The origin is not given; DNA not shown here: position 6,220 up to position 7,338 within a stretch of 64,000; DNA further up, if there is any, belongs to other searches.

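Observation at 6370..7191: Catalytically empty NrdJ relic: TSCPD domain fused to a new N-terminal domain at the nrdJ locus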

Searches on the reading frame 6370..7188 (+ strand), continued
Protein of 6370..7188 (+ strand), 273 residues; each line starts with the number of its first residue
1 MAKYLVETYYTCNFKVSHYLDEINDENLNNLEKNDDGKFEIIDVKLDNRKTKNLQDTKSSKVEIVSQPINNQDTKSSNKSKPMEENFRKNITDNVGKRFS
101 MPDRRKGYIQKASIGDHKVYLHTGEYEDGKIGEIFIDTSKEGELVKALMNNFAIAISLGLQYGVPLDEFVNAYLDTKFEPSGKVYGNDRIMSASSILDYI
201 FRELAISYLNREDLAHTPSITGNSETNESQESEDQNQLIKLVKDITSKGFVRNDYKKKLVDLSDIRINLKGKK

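Call 16: search_protein_families(library=ncbifam, proteins=[P0238, P0156, P0270, P0144, P0200, P0202, P0136, P0140], max_evalue=0.001)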
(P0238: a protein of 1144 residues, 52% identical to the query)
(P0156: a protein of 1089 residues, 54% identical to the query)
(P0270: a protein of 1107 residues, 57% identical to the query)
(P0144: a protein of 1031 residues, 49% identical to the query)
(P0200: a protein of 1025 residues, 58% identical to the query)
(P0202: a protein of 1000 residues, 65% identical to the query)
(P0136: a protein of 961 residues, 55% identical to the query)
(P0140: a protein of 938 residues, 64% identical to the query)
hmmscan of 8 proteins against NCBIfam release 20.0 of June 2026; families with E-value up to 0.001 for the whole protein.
P0238 (1144 aa): 8 families
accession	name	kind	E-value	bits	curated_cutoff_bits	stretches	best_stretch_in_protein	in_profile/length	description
NF005736.0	PRK07562.1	equivalog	2.9e-211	704.2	1737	2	217-1139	298-1218/1222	vitamin B12-dependent ribonucleotide reductase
NF005122.0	PRK06556.1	equivalog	6.6e-100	335.2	859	3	731-1138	595-955/960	vitamin B12-dependent ribonucleotide reductase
TIGR02504.1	NrdJ_Z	equivalog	5.3e-27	94.6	399.95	1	334-839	207-600/606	adenosylcobalamin-dependent ribonucleoside-diphosphate reductase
NF006417.0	PRK08665.1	equivalog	8e-20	70.7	961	2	326-521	209-406/759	vitamin B12-dependent ribonucleotide reductase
TIGR02506.1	NrdE_NrdA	equivalog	2.4e-12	46.1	341.05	1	412-606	315-484/616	ribonucleoside-diphosphate reductase subunit alpha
NF005401.0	PRK06948.1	subfamily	2.6e-11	42.9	906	1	339-516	235-418/604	ribonucleotide reductase-like protein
NF005010.0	PRK06406.1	subfamily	3.5e-05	22.3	1125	1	333-512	372-551/771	vitamin B12-dependent ribonucleotide reductase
NF006577.0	PRK09102.1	equivalog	0.00016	20.1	620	0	307-378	193-261/604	ribonucleoside-diphosphate reductase subunit alpha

P0156 (1089 aa): 6 families
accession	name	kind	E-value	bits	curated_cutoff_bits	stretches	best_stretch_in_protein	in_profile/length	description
NF005736.0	PRK07562.1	equivalog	4.4e-126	422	1737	4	619-1042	717-1152/1222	vitamin B12-dependent ribonucleotide reductase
NF005122.0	PRK06556.1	equivalog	2.7e-65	220.7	859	2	753-1077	649-953/960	vitamin B12-dependent ribonucleotide reductase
TIGR02504.1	NrdJ_Z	equivalog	2.3e-09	36.4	399.95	1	393-494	296-404/606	adenosylcobalamin-dependent ribonucleoside-diphosphate reductase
NF006417.0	PRK08665.1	equivalog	1.8e-07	29.8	961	1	753-1080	514-756/759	vitamin B12-dependent ribonucleotide reductase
TIGR02506.1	NrdE_NrdA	equivalog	1e-05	24.2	341.05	1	393-492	313-417/616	ribonucleoside-diphosphate reductase subunit alpha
NF009044.0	PRK12378.1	subfamily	0.00066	19.4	196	0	270-309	38-77/239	YebC/PmpR family DNA-binding transcriptional regulator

P0270 (1107 aa): 7 families
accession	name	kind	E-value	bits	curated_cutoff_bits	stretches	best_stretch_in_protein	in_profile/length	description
NF005736.0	PRK07562.1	equivalog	1.9e-212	708.1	1737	2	380-1101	491-1217/1222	vitamin B12-dependent ribonucleotide reductase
NF005122.0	PRK06556.1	equivalog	5.1e-103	345.5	859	3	692-1100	595-954/960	vitamin B12-dependent ribonucleotide reductase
TIGR02504.1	NrdJ_Z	equivalog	2e-25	89.4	399.95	2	381-633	298-530/606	adenosylcobalamin-dependent ribonucleoside-diphosphate reductase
TIGR02506.1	NrdE_NrdA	equivalog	2e-15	56.3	341.05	1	380-591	314-506/616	ribonucleoside-diphosphate reductase subunit alpha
NF006417.0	PRK08665.1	equivalog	2.4e-14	52.5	961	1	739-933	507-673/759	vitamin B12-dependent ribonucleotide reductase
NF005401.0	PRK06948.1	subfamily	7.4e-08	31.5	906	0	741-801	526-586/604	ribonucleotide reductase-like protein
NF005010.0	PRK06406.1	subfamily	0.00099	17.4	1125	0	739-800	659-720/771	vitamin B12-dependent ribonucleotide reductase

P0144 (1031 aa): 6 families
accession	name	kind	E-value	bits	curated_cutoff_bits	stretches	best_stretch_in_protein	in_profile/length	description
NF005736.0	PRK07562.1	equivalog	9.4e-297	987.4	1737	3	252-677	489-923/1222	vitamin B12-dependent ribonucleotide reductase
NF005122.0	PRK06556.1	equivalog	5.8e-144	481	859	4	564-1026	594-956/960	vitamin B12-dependent ribonucleotide reductase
TIGR02504.1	NrdJ_Z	equivalog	4e-30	104.9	399.95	2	254-507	297-532/606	adenosylcobalamin-dependent ribonucleoside-diphosphate reductase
NF006417.0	PRK08665.1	equivalog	1.1e-09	37.2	961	1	756-1024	592-754/759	vitamin B12-dependent ribonucleotide reductase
TIGR02506.1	NrdE_NrdA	equivalog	1.5e-09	36.9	341.05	1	254-429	314-473/616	ribonucleoside-diphosphate reductase subunit alpha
NF005401.0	PRK06948.1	subfamily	6.5e-07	28.4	906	1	294-359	359-424/604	ribonucleotide reductase-like protein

P0200 (1025 aa): 3 families
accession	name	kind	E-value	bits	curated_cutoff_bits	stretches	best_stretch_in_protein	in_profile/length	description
NF005736.0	PRK07562.1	equivalog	3.1e-106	356.3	1737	1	501-1022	678-1219/1222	vitamin B12-dependent ribonucleotide reductase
NF005122.0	PRK06556.1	equivalog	1.5e-50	171.9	859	1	626-1022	595-957/960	vitamin B12-dependent ribonucleotide reductase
NF006417.0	PRK08665.1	equivalog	1.8e-09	36.4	961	1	643-1019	484-754/759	vitamin B12-dependent ribonucleotide reductase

P0202 (1000 aa): 5 families
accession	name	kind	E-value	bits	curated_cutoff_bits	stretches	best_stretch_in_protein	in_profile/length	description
NF005736.0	PRK07562.1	equivalog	1.8e-134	449.8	1737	2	344-951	490-1132/1222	vitamin B12-dependent ribonucleotide reductase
NF005122.0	PRK06556.1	equivalog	1.4e-62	211.7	859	2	693-995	651-955/960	vitamin B12-dependent ribonucleotide reductase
TIGR02504.1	NrdJ_Z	equivalog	1.5e-11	43.6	399.95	1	345-448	297-402/606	adenosylcobalamin-dependent ribonucleoside-diphosphate reductase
NF006417.0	PRK08665.1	equivalog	4e-11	41.9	961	1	787-996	593-756/759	vitamin B12-dependent ribonucleotide reductase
TIGR02506.1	NrdE_NrdA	equivalog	5.5e-05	21.8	341.05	1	344-447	313-416/616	ribonucleoside-diphosphate reductase subunit alpha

P0136 (961 aa): 7 families
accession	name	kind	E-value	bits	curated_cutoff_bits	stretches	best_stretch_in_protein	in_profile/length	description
NF005736.0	PRK07562.1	equivalog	1.1e-123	414.1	1737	2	304-908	491-1133/1222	vitamin B12-dependent ribonucleotide reductase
NF005122.0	PRK06556.1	equivalog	1.5e-55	188.5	859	2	688-951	688-955/960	vitamin B12-dependent ribonucleotide reductase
TIGR02504.1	NrdJ_Z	equivalog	1.2e-14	53.9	399.95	1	305-465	298-453/606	adenosylcobalamin-dependent ribonucleoside-diphosphate reductase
NF006417.0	PRK08665.1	equivalog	1.3e-09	36.9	961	1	740-952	592-756/759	vitamin B12-dependent ribonucleotide reductase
TIGR02506.1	NrdE_NrdA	equivalog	1.9e-06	26.6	341.05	1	316-415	327-426/616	ribonucleoside-diphosphate reductase subunit alpha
NF005101.0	PRK06539.1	equivalog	0.00018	19.6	988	1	302-415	458-571/822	ribonucleoside-diphosphate reductase subunit alpha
NF009028.0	PRK12364.1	equivalog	0.00044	18.3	1377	1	324-413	592-681/842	ribonucleoside-diphosphate reductase subunit alpha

P0140 (938 aa): 7 families
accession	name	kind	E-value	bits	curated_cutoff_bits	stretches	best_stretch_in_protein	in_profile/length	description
NF005736.0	PRK07562.1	equivalog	7.6e-112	374.9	1737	3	709-885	947-1121/1222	vitamin B12-dependent ribonucleotide reductase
NF005122.0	PRK06556.1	equivalog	5.1e-58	196.6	859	2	713-850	726-862/960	vitamin B12-dependent ribonucleotide reductase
TIGR02504.1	NrdJ_Z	equivalog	3e-16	59.1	399.95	1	294-456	296-452/606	adenosylcobalamin-dependent ribonucleoside-diphosphate reductase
NF006417.0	PRK08665.1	equivalog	5.1e-09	34.9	961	1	308-405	309-406/759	vitamin B12-dependent ribonucleotide reductase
TIGR02506.1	NrdE_NrdA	equivalog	3.6e-07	29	341.05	1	294-407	313-426/616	ribonucleoside-diphosphate reductase subunit alpha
NF005544.0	PRK07207.1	equivalog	8.5e-05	20.5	965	1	338-404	651-716/965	ribonucleoside-diphosphate reductase subunit alpha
NF009029.0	PRK12365.1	equivalog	0.00015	19.9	1350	1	337-473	731-869/1046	ribonucleoside-diphosphate reductase subunit alpha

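Call 23: search_solved_structures(query=P0238, show_alignments=2, max_evalue=0.001)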
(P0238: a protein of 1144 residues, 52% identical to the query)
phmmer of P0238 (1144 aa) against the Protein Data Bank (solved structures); distinct sequences matched with E-value up to 0.001: 2.
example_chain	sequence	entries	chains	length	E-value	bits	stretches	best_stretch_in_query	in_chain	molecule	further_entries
7b9p_A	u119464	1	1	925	3e-90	306.8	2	219-841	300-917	Vitamin B12-dependent ribonucleotide reductase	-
7b9q_A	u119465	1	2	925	1.4e-89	304.6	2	219-841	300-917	Vitamin B12-dependent ribonucleotide reductase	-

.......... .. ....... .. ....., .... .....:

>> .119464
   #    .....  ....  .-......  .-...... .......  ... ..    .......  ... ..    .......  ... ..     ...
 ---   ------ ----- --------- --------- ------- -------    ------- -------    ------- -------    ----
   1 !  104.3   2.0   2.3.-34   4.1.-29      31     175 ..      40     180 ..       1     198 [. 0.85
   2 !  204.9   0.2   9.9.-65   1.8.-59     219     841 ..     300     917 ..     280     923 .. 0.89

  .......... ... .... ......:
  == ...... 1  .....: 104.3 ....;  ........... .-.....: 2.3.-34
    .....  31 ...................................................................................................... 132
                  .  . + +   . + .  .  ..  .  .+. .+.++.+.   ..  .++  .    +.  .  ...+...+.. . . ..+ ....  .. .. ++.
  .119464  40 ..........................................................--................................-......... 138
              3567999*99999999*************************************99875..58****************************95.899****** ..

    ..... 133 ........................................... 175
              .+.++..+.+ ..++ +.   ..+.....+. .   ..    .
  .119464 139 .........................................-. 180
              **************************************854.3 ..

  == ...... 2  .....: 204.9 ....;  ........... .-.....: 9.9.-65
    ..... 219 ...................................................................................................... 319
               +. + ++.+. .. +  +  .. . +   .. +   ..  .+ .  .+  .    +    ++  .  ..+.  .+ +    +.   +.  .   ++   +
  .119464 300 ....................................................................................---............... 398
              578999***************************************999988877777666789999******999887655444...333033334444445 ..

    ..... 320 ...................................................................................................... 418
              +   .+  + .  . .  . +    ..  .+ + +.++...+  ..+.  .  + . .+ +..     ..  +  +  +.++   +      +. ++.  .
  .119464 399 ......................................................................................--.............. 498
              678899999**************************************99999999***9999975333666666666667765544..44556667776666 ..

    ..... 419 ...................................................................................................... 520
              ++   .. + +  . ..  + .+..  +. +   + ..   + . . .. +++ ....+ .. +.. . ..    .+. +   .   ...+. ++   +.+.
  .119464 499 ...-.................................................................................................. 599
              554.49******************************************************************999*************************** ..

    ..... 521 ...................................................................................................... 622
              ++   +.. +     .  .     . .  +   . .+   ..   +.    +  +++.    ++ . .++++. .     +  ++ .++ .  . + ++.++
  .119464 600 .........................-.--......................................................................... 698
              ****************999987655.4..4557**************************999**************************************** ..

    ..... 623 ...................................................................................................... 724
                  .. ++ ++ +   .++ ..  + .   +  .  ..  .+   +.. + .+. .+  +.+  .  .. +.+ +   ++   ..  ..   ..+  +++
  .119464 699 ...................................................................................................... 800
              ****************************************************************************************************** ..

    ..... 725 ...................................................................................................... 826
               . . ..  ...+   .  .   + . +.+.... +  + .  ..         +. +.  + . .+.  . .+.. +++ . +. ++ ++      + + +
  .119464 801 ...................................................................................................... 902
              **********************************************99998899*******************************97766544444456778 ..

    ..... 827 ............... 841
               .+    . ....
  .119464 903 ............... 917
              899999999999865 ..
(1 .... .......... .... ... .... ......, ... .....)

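Call 24: find_encoding_contigs(protein=P0238, flank=6000, max_places=3)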
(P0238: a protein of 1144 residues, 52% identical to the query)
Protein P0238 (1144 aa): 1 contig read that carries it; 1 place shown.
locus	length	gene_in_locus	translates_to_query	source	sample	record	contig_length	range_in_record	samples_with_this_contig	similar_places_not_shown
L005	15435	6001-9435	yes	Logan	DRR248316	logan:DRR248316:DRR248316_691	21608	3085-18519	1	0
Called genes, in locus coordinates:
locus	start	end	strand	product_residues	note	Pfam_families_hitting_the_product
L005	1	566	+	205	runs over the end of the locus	PF13763:DUF4167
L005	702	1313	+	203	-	PF00574:CLP_protease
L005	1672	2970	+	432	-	PF06689:zf-C4_ClpX, PF01078:Mg_chelatase (faint), PF05496:RuvB_N (faint), PF13401:AAA_22 (faint), PF00004:AAA, PF07724:AAA_2, PF07728:AAA_5 (weak), PF10431:ClpB_D2-small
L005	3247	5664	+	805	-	PF02190:LON_substr_bdg, PF08298:AAA_PrkA (faint), PF00004:AAA, PF07728:AAA_5, PF22667:Lon_lid, PF05362:Lon_C, PF13541:ChlI (weak)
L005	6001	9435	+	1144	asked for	PF08471:Ribonuc_red_2_N, PF02867:Ribonuc_red_lgC, PF12637:TSCPD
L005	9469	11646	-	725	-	PF00773:RNB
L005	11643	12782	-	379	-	PF02771:Acyl-CoA_dh_N, PF02770:Acyl-CoA_dh_M (weak), PF00441:Acyl-CoA_dh_1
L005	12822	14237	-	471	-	PF01523:PmbA_TldD_1st, PF19290:PmbA_TldD_2nd, PF19289:PmbA_TldD_3rd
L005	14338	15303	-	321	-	PF03009:GDPD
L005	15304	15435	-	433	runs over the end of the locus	PF03562:MltA, PF06725:3D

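Call 34: find_encoding_contigs(protein=P0156, flank=6000, max_places=2)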
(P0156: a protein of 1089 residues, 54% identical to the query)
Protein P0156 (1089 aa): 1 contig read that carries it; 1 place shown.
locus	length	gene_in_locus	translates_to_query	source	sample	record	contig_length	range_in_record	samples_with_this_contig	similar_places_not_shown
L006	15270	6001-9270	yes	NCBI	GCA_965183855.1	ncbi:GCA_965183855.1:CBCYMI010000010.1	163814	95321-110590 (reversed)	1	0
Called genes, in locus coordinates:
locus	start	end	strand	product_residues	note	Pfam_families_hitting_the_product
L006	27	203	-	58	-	-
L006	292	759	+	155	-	PF01220:DHquinase_II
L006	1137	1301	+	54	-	PF00364:Biotin_lipoyl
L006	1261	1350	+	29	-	-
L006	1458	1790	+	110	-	PF00289:Biotin_carb_N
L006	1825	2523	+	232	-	PF02222:ATP-grasp, PF02786:CPSase_L_D2, PF07478:Dala_Dala_lig_C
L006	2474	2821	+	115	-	PF02785:Biotin_carb_C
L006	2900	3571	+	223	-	PF03588:Leu_Phe_trans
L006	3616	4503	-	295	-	PF09923:DUF2155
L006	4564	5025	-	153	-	PF02470:MlaD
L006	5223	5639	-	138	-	PF05071:NDUFA12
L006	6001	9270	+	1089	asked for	PF08471:Ribonuc_red_2_N, PF02867:Ribonuc_red_lgC, PF12637:TSCPD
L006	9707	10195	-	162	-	PF13404:HTH_AsnC-type, PF13412:HTH_24, PF01037:AsnC_trans_reg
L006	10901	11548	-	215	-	PF01144:CoA_trans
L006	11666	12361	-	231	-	PF01144:CoA_trans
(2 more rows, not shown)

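Call 35: find_encoding_contigs(protein=P0144, flank=6000, max_places=2)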
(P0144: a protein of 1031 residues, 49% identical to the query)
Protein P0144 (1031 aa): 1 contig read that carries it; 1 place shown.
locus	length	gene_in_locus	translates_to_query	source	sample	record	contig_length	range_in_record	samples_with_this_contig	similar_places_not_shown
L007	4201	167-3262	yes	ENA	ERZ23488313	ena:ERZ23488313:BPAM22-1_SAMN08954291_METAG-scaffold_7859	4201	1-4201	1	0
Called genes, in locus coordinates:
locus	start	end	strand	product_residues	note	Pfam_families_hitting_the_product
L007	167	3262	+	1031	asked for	PF08471:Ribonuc_red_2_N, PF02867:Ribonuc_red_lgC, PF12637:TSCPD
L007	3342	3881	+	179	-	-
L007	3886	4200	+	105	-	?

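Call 36: find_encoding_contigs(protein=P0136, flank=6000, max_places=2)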
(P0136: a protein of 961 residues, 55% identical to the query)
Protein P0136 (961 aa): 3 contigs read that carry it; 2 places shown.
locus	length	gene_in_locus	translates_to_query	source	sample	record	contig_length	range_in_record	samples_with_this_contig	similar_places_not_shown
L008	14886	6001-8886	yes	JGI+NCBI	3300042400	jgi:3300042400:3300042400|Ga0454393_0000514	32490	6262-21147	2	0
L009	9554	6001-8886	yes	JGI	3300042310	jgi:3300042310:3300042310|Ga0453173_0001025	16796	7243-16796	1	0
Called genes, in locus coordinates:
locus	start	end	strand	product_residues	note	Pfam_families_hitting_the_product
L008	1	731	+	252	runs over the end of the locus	PF18312:ScsC_N, PF13462:Thioredoxin_4, PF01323:DSBA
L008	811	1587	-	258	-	PF05690:ThiG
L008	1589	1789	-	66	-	PF02597:ThiS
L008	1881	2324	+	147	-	PF01220:DHquinase_II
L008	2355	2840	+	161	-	PF00364:Biotin_lipoyl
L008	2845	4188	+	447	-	PF00289:Biotin_carb_N, PF02222:ATP-grasp, PF02786:CPSase_L_D2, PF07478:Dala_Dala_lig_C, PF02785:Biotin_carb_C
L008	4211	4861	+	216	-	PF03588:Leu_Phe_trans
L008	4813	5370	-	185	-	PF09923:DUF2155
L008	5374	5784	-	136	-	PF05071:NDUFA12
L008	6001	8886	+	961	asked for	PF02867:Ribonuc_red_lgC, PF12637:TSCPD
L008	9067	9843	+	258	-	-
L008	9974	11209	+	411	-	PF00145:DNA_methylase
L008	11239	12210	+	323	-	PF13391:HNH_2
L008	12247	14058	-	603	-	PF01336:tRNA_anti-codon, PF00152:tRNA-synt_2, PF02938:GAD (weak)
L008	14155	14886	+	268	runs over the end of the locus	-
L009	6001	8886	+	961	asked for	PF02867:Ribonuc_red_lgC, PF12637:TSCPD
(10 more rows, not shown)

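Call 38: predict_structure(alignment_id=A1)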
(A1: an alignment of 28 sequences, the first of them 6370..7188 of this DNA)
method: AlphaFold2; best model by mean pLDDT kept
length: 273 residues; sequences in the alignment: 28
mean_pLDDT: 37.8   pTM: 0.27
mean pLDDT of the five models: 37.8, 37.8, 34.4, 34.1, 32.3
residues with pLDDT >= 90: 0; 70-90: 0; 50-70: 37; < 50: 236
segments of 3 or more residues with pLDDT < 50: 1-147, 156-165, 177-191, 207-211, 214-239, 241-273
pLDDT, mean of each block of 10 residues (from residue 1): 25 26 40 34 28 28 27 28 33 29 38 40 43 44 47 49 49 51 40 54 51 47 34 44 40 28 27 25
secondary structure, 60 per line:
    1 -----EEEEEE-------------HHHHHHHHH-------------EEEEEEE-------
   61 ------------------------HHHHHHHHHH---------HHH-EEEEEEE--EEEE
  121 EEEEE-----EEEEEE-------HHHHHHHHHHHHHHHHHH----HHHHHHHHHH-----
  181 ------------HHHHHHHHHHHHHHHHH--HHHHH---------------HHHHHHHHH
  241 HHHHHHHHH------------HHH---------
elements in order: E6-11 H25-33 E47-53 H85-94 E108-114 E117-125 E131-136 H144-161 H166-175 H193-209 H212-216 H232-249

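Call 41: find_related_loci(query=A2, collection=genome_contigs, flank=8000)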
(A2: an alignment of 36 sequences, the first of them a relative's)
Query A2 (961 aa) in genome_contigs; peptide patterns used: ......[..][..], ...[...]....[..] (x = any residue, [..] = any of these).
600 stretches matched a pattern (row limit reached: there are more); 595 encode a relative of the query (tblastn E <= 1e-3); the best 80 are kept; 80 distinct loci.
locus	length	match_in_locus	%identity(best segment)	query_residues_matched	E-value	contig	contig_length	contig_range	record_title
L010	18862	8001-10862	58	1-949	0e+0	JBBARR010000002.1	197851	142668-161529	MAG: Caulobacteraceae bacterium isolate EUL_224 ctg2-EUL_224, whole genome shotgun sequence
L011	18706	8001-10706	48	20-959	0e+0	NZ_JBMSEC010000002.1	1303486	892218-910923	Caulobacter sp. KR2-114 contig2, whole genome shotgun sequence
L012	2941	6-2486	47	95-956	2e-179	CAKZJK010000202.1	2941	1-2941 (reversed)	MAG TPA_asm: uncultured Caulobacter sp. isolate ERR2144895_bin.21_CONCOCT_v1.1_MAG genome assembly, contig: ERZ1034427.2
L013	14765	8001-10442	41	17-950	4e-163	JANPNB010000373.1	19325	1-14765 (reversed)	MAG: Alphaproteobacteria bacterium isolate VAR_87_metabat_386 VAR_87_k141_2678551, whole genome shotgun sequence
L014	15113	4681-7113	43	20-950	3e-170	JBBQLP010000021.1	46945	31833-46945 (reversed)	MAG: Caulobacterales bacterium isolate Co_metawrap_487 Cmw_487_k141_27104034_length_46945_cov_19.9951, whole genome shot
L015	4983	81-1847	48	277-950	7e-153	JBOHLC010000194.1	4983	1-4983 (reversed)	MAG: Caulobacteraceae bacterium isolate TC-S_concoct.bin.26 k127_3090550, whole genome shotgun sequence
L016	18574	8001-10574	40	1-950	4e-146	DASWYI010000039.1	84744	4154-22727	MAG TPA_asm: Brevundimonas sp. isolate SMAG_U3707 k141_805026, whole genome shotgun sequence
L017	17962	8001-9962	53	218-950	4e-142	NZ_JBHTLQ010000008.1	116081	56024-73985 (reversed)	Phenylobacterium conjunctum strain CCUG 55074 GCM70027384_42, whole genome shotgun sequence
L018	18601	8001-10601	41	1-950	1e-140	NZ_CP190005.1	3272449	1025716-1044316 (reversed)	Brevundimonas diminuta strain SCAU 5 chromosome, complete genome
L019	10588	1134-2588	54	459-954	4e-140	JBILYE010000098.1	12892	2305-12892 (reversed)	MAG: Caulobacter sp. isolate ME2018-11-08GD_3300042940_group8_bin99 Rohwer_bin1854_scaffold_4337_c1, whole genome shotgu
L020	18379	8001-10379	50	16-950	7e-139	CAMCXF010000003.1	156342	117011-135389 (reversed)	MAG: Phenylobacterium deserti isolate MH-21oct19-105 genome assembly, contig: MH-21oct19-C74, whole genome shotgun seque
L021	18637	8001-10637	40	17-950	2e-138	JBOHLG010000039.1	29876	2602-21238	MAG: Caulobacteraceae bacterium isolate SE1507_metabat2.bin.58 NODE_685_length_29876_cov_2.792800, whole genome shotgun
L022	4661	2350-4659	39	20-904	4e-139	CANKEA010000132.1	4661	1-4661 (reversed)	MAG: Caulobacterales bacterium isolate RH-26jul17-86 genome assembly, contig: RH-26jul17-C54126, whole genome shotgun se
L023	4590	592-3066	54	20-954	1e-138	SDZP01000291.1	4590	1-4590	MAG: Caulobacteraceae bacterium isolate PMG_203 scaffold_41634, whole genome shotgun sequence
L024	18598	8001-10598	39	1-950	8e-136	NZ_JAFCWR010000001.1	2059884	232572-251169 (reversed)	Brevundimonas sp. TWP2-1 NODE_1_length_2059884_cov_121.529278, whole genome shotgun sequence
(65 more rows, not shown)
